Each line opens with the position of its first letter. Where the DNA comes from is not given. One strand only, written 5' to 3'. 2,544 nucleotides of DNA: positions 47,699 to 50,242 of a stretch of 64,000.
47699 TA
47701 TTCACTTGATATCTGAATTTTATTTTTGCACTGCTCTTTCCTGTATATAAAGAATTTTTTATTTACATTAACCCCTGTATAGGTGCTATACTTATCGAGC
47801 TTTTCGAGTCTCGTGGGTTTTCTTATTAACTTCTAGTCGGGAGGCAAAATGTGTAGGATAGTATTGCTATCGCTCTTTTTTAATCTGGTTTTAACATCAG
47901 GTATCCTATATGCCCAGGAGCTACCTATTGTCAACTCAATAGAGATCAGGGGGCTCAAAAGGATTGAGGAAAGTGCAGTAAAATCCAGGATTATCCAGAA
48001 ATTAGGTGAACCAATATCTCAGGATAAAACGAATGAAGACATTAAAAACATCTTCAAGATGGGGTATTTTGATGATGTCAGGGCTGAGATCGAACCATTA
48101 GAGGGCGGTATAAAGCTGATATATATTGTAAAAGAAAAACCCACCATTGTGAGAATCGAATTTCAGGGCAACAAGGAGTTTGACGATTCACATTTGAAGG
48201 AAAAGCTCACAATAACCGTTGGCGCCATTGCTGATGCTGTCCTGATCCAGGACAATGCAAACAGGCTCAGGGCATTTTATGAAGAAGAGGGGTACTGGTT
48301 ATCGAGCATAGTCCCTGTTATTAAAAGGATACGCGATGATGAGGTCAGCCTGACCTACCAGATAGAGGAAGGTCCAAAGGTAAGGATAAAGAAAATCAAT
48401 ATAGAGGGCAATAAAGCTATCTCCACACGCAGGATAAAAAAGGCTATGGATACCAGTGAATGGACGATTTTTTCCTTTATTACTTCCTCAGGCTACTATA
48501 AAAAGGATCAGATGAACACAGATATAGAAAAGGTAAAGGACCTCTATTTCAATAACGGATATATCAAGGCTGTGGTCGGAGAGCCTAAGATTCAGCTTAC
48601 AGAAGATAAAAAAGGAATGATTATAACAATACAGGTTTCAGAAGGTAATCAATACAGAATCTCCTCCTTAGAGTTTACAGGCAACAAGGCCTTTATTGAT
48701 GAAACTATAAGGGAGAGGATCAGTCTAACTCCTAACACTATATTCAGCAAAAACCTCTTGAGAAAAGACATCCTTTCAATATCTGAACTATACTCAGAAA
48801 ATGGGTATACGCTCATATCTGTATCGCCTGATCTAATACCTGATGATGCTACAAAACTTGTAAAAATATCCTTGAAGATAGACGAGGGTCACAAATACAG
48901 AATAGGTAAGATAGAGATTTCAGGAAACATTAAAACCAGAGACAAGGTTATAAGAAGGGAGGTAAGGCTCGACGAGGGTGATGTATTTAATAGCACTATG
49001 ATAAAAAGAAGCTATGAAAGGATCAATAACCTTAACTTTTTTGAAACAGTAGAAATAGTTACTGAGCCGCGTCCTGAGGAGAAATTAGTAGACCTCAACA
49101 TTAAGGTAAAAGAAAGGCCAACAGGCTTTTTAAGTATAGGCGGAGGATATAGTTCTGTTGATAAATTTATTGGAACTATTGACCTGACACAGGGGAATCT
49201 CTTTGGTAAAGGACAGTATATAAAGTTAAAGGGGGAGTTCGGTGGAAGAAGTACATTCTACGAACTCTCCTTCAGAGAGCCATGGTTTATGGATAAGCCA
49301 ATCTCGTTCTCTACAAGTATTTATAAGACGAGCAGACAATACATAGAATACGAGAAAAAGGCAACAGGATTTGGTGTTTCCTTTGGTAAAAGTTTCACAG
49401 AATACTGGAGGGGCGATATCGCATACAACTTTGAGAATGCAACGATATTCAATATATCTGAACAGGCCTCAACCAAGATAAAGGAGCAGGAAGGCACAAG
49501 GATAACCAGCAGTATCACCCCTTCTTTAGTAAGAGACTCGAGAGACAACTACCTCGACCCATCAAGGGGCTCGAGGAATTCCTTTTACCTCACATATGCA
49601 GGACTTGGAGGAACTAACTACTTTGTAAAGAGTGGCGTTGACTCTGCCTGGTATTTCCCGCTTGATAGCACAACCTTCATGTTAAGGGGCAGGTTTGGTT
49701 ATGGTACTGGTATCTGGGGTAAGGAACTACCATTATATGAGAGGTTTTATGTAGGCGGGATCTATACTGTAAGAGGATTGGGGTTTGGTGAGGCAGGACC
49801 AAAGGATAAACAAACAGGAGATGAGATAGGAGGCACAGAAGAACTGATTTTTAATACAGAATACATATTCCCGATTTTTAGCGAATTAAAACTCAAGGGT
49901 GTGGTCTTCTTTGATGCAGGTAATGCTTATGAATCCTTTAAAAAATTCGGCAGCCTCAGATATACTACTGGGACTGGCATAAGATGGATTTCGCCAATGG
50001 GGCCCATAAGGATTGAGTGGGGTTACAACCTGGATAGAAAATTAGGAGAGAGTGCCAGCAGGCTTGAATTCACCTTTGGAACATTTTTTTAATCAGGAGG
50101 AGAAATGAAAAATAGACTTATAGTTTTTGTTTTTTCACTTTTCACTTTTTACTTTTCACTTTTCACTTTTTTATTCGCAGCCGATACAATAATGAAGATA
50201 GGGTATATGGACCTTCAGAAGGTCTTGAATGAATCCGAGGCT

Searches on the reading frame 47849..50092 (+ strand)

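Call 5: search_protein_families(library=pfam, proteins=[window:47849-50092:+])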
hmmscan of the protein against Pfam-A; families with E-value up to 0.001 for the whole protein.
window:47849-50092:+ (747 aa): 5 families
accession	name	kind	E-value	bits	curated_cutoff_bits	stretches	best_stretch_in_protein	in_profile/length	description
PF01103.29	Omp85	-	1.9e-68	231.8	24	1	450-747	1-325/325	Omp85 superfamily domain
PF07244.20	POTRA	-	3.2e-67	223.7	21.3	5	350-423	1-79/79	Surface antigen variable number repeat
PF08479.16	POTRA_2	-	2.2e-10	40.6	24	1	100-169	3-72/76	POTRA domain, ShlB-type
PF08478.15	POTRA_1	-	0.00029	21.5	23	0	179-204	2-27/69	POTRA domain, FtsQ-type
PF25282.1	POTRA1_3_Toc75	-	0.00076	20.1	27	0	363-412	40-86/99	Toc75-like, POTRA domain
